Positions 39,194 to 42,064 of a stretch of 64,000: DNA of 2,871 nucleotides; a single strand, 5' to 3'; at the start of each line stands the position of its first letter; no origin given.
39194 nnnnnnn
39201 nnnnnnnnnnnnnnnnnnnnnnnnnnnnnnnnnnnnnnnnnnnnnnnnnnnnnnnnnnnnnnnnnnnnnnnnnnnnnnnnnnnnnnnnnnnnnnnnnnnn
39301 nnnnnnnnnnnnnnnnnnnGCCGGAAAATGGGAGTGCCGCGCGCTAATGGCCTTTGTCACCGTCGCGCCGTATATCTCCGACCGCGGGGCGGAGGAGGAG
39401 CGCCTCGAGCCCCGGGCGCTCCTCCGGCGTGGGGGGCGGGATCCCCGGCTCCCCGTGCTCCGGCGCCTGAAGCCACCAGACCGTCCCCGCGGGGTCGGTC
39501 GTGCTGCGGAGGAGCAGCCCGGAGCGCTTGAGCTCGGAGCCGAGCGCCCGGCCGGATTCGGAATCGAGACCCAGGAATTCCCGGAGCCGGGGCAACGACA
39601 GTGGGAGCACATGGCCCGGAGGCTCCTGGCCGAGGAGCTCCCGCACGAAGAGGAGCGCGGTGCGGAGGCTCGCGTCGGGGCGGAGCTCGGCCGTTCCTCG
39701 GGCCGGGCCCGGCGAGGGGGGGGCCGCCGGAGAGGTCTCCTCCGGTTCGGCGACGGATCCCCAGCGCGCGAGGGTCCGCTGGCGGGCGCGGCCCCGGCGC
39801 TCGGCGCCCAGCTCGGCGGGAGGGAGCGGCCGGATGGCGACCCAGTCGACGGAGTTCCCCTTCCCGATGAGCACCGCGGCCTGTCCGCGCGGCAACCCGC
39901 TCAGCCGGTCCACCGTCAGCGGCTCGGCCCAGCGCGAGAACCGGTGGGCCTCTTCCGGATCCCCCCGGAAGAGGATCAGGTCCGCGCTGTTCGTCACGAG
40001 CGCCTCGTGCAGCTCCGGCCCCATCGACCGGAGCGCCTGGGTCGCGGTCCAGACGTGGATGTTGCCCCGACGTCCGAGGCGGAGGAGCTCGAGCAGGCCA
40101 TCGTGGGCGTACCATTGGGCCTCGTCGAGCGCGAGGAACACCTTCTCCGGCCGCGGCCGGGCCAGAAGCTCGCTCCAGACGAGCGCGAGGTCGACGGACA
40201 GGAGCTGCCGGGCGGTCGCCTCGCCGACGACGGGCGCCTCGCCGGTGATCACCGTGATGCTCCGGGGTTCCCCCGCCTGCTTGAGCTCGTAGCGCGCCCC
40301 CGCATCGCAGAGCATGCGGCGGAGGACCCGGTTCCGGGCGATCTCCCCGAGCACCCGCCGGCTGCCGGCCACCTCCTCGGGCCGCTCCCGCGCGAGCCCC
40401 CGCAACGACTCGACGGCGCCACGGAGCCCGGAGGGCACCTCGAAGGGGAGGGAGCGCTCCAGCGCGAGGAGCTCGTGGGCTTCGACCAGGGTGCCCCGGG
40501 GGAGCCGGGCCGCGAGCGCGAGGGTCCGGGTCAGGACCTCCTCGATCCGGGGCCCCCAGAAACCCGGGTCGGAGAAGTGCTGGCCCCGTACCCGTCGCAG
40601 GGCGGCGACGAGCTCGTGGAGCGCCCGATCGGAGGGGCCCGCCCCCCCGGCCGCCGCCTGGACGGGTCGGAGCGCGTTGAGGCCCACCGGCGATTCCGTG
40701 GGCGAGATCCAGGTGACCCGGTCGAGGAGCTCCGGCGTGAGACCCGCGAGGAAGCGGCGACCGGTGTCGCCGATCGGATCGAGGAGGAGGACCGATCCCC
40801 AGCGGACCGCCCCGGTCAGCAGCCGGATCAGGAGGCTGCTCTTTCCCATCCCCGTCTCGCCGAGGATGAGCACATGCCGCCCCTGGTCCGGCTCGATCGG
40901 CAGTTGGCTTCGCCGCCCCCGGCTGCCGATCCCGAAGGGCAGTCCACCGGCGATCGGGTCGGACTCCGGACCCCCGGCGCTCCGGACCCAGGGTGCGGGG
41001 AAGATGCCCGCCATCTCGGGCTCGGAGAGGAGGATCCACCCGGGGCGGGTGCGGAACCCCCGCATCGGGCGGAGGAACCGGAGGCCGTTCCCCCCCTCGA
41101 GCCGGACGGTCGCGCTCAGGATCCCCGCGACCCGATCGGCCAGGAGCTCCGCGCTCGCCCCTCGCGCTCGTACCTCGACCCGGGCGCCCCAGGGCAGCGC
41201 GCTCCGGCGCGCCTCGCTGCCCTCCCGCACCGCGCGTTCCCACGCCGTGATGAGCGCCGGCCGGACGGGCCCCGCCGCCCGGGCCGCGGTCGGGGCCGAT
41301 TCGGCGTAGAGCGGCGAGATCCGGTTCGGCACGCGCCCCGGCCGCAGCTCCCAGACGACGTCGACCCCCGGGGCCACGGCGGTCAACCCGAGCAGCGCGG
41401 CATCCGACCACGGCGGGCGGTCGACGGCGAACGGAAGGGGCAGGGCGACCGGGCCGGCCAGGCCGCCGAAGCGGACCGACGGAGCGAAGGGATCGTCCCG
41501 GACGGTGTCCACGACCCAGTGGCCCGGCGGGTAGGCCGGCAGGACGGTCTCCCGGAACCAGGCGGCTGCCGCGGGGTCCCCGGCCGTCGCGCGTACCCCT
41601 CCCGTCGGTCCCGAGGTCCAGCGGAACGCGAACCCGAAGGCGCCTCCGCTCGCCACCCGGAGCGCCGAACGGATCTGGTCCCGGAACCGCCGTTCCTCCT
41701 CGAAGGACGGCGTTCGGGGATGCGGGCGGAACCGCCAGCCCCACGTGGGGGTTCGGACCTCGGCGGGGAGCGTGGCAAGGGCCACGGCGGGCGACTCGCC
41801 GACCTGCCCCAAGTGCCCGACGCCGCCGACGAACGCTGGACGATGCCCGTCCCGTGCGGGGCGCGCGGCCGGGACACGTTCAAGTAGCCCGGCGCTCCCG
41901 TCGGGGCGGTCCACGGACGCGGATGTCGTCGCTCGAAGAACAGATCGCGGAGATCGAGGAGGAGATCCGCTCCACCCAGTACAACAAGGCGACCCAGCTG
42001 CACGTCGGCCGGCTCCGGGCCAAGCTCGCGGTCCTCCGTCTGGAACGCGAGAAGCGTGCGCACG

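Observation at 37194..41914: Four-gene operon: FtsK/HerA/VirD4-like translocase ATPase followed by one intact and two P-loop-degenerate KaiC/RecA-like proteins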

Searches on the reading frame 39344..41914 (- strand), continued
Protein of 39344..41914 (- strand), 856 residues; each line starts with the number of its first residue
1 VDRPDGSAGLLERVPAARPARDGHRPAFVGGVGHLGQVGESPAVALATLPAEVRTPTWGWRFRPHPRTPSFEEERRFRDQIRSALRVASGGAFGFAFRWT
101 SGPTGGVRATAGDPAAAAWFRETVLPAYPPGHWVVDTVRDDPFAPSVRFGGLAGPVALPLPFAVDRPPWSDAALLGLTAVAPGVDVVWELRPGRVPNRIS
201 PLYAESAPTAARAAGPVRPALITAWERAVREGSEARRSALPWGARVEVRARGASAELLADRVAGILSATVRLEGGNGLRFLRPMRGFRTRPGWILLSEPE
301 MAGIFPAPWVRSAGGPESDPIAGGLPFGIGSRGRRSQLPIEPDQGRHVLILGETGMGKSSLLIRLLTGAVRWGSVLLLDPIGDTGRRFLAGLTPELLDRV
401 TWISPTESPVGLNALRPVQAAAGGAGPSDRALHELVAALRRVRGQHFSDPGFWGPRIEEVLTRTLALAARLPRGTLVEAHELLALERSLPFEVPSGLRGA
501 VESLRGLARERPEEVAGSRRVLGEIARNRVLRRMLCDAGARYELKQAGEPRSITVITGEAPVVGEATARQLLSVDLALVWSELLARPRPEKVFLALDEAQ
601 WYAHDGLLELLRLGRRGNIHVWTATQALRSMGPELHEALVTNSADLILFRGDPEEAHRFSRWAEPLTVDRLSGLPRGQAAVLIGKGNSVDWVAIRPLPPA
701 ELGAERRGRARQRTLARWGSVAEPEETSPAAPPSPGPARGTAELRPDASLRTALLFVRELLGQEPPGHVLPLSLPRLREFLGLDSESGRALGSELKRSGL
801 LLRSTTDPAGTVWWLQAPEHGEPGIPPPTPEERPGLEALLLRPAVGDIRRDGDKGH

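Call 57: find_encoding_contigs(protein=P0058, flank=8000, max_places=1)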
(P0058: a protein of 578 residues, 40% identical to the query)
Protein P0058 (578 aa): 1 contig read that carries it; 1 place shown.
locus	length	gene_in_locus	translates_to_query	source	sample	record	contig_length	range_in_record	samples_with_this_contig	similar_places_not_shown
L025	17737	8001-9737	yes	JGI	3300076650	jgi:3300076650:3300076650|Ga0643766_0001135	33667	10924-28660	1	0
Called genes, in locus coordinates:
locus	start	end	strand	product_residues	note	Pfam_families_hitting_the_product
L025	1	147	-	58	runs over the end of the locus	PF01667:Ribosomal_S27e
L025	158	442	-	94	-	PF00935:Ribosomal_L44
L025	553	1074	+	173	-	PF00583:Acetyltransf_1, PF13508:Acetyltransf_7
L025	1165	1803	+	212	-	PF00687:Ribosomal_L1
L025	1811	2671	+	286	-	PF00466:Ribosomal_L10, PF17777:RL10P_insert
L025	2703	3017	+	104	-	PF00428:Ribosomal_60s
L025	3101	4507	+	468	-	PF13522:GATase_6, PF13537:GATase_7, PF00156:Pribosyltran (weak)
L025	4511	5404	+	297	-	PF01798:Nop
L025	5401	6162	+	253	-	PF01269:Fibrillarin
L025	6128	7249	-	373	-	PF01926:MMR_HSR1, PF02421:FeoB_N, PF16897:MMR_HSR1_Xtn, PF02824:TGS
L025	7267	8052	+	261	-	-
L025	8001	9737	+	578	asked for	PF00005:ABC_tran (weak), PF01935:DUF87 (weak), PF10412:TrwB_AAD_bind (faint), PF13191:AAA_16 (faint), PF13401:AAA_22 (faint)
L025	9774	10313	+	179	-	PF19609:DUF6114, PF12773:DZR (weak), PF13240:Zn_Ribbon_1, PF13248:Zn_ribbon_3 (weak), PF24460:DUF7575 (weak), PF24463:DUF7577 (faint)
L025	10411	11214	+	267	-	PF13481:AAA_25, PF00154:RecA_N (faint), PF06745:ATPase, PF23442:DUF7125 (weak)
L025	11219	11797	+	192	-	-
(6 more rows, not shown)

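Call 80: find_related_loci(query=A4, collection=metagenome_contigs, flank=6000)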
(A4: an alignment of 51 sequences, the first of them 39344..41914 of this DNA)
Query A4 (856 aa) in metagenome_contigs; peptide patterns used: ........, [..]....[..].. (x = any residue, [..] = any of these).
340 stretches matched a pattern; 127 encode a relative of the query (tblastn E <= 1e-3); the best 80 are kept; 80 distinct loci.
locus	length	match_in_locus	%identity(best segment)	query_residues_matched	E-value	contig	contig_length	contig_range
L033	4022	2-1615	56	273-817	3e-161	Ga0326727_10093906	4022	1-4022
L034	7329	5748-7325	53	60-586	4e-150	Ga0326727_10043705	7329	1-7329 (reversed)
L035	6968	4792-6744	43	53-703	6e-127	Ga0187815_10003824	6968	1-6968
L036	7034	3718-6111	38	12-816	4e-127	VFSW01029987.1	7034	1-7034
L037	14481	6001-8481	39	10-835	3e-126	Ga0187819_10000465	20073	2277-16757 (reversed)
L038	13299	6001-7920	42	49-694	3e-126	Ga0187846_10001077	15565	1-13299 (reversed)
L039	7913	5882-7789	41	60-696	2e-124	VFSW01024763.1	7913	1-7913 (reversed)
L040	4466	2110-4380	39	60-813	8e-126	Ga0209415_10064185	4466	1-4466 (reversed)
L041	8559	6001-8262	38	60-816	1e-123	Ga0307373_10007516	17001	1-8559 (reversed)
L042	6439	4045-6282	37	53-816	5e-122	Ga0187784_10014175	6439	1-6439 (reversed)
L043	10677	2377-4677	38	60-834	4e-120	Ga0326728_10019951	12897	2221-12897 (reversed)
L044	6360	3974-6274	38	60-834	2e-120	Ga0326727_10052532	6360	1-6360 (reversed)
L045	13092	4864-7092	38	60-816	1e-118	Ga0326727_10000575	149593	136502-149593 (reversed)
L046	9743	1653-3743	42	17-717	3e-118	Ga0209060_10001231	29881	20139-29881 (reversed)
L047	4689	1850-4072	38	60-813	3e-119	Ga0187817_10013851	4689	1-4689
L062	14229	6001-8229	37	60-816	6e-111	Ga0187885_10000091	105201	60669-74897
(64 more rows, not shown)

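Call 94: search_protein_families(library=pfam, proteins=[L010:12370-12912:-, L010:13044-13661:+, L010:13655-14269:+, L010:13571-14281:-, L010:14437-15060:+, L010:15168-16706:+, L062:8852-10504:-, L062:10065-10718:+], max_evalue=0.001)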
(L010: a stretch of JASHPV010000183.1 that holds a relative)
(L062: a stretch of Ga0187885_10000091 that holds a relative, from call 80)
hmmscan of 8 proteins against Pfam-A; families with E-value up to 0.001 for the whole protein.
L010:12370-12912:- (180 aa): 1 family
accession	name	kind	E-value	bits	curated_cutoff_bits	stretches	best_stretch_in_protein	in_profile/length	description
PF08002.16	DUF1697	-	6.4e-37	127.5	24.4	1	1-138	1-137/137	Protein of unknown function (DUF1697)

L010:13044-13661:+ (205 aa): 0 families

L010:13655-14269:+ (204 aa): 0 families

L010:13571-14281:- (236 aa): 0 families

L010:14437-15060:+ (207 aa): 0 families

L010:15168-16706:+ (512 aa): 0 families

L062:8852-10504:- (550 aa): 0 families

L062:10065-10718:+ (217 aa): 0 families

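Call 100: fold_search(model_id=the predicted structure, library=viral)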
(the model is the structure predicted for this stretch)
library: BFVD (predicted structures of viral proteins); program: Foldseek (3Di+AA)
matches with E <= 10: 622; with E <= 0.001: 22
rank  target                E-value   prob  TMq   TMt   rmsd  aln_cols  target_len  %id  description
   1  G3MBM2                2.3e-29  1.00  0.39  0.40  23.1       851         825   14  Gp156 [Bacillus phage G]
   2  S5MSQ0                3.5e-25  1.00  0.38  0.36  21.6       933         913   13  Lipid A export ATP-binding/permease protein Msb [Bacillus phage JL]
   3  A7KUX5                1.1e-16  1.00  0.35  0.37  28.1       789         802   13  (no name in the UniProt tables at hand)
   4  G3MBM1                7.9e-11  1.00  0.32  0.44  10.8       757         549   11  Gp155 [Bacillus phage G]
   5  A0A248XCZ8            2.1e-10  1.00  0.31  0.49   9.8       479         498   19  Helicase HerA-like C-terminal domain-containing protein [Klebsiella phage YMC16/01/N133_KPN_BP]
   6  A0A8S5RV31            5.6e-10  1.00  0.34  0.39  11.4       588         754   12  Conjugal transfer protein [Siphoviridae sp. ctHip2]
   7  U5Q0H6                8.3e-09  1.00  0.22  0.33  17.9       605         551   11  Uncharacterized protein [Bacillus phage Slash]
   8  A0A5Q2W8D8            2.5e-07  1.00  0.28  0.52   9.7       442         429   16  (no name in the UniProt tables at hand)
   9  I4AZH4                1.5e-06  1.00  0.22  0.22  23.4       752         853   12  (no name in the UniProt tables at hand)
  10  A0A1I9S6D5            2.0e-06  1.00  0.19  0.38  16.3       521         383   11  (no name in the UniProt tables at hand)
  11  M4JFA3                2.8e-06  1.00  0.20  0.63  11.5       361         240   10  Putative ATPase [Haloarcula hispanica virus PH1]
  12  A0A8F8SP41            6.1e-06  1.00  0.17  0.38  20.0       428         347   12  (no name in the UniProt tables at hand)
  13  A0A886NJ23            1.0e-05  1.00  0.16  0.32  19.9       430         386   11  (no name in the UniProt tables at hand)
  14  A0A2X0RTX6            5.0e-05  1.00  0.17  0.37  18.1       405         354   12  B354L [African swine fever virus]
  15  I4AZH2                5.8e-05  1.00  0.18  0.42  14.1       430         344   12  (no name in the UniProt tables at hand)
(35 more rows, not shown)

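Call 101: search_solved_structures(query=A4, max_evalue=1)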
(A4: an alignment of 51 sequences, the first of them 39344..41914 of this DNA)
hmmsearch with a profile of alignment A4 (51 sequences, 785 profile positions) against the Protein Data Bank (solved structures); distinct sequences matched with E-value up to 1: 41.
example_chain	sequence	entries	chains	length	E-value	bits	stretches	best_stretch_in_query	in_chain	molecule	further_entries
7zdr_C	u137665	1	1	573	2e-05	26.6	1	245-337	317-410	ATP-binding/permease protein CydC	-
7zd5_C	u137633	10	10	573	2e-05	26.6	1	245-337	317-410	ATP-binding/permease protein CydC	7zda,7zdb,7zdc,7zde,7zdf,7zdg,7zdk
7zds_C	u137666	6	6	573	2e-05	26.6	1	245-337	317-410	ATP-binding/permease protein CydC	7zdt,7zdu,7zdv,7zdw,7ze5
9tby_C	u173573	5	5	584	2.1e-05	26.5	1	245-337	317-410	Glutathione/L-cysteine transport system ATP-binding/permease protein CydC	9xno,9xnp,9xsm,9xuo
8ipt_C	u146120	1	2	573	6.3e-05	24.9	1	243-334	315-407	ABC transporter, CydDC cysteine exporter (CydDC-E) family, permease/ATP-binding protein Cy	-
8ips_A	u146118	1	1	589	6.6e-05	24.9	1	243-334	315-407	ABC transporter, CydDC cysteine exporter (CydDC-E) family, permease/ATP-binding protein Cy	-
1gl6_A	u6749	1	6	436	0.00017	23.5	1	287-336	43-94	ATPASE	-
1e9r_A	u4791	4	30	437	0.00017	23.5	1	287-336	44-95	CONJUGAL TRANSFER PROTEIN TRWB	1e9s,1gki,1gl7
8j4u_M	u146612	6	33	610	0.0002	23.3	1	272-339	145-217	Nucleoside triphosphate hydrolase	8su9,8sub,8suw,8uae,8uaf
9x1l_A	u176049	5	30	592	0.00048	22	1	282-335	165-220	DNA helicase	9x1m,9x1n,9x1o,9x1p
4d2i_A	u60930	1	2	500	0.0025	19.6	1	282-333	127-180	HERA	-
8wiv_A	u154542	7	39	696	0.0031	19.4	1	286-341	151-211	Helicase HerA central domain-containing protein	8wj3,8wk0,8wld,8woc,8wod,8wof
8j5q_D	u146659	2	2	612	0.0077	18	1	285-325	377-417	Uncharacterized ABC transporter ATP-binding protein Rv1281c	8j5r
8j5s_D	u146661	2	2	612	0.0077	18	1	285-325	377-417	Uncharacterized ABC transporter ATP-binding protein Rv1281c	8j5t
4nh0_A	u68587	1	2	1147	0.0096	17.7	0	267-320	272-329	Cell divisionFtsK/SpoIIIE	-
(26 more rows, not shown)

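Call 102: search_dna_similar(query=window:39344-41914:-, collection=phages, mode=protein, max_evalue=0.01, max_rows=10)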
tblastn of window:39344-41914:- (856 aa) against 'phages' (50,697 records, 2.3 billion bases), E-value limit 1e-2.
No match.

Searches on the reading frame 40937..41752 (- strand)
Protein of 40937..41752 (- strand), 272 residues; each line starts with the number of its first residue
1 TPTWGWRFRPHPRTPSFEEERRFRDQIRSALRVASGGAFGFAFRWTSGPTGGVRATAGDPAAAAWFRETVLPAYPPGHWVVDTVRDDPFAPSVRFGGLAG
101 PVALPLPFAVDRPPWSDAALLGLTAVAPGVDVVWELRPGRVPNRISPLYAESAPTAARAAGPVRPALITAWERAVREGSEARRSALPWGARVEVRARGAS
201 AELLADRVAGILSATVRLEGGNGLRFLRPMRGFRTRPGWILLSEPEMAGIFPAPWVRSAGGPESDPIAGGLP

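Call 60: search_solved_structures(query=A6, max_evalue=10)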
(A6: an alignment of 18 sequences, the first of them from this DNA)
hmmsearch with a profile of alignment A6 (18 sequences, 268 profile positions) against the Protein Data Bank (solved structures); distinct sequences matched with E-value up to 10: 2.
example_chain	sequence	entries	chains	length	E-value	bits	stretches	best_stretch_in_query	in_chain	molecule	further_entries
7zj1_A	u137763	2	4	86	0.13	14.6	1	29-64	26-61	Double-stranded RNA-specific adenosine deaminase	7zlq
2mdr_A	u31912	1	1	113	0.22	13.8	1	29-64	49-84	Double-stranded RNA-specific adenosine deaminase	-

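Call 61: search_protein_families(library=pfam, alignment_id=A6, max_evalue=1)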
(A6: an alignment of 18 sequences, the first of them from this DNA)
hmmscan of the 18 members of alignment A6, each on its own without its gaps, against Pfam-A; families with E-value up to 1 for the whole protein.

A. member 1, seq(272 aa): 0 families

B. families by the number of members that match (of 18 scanned): 0 families
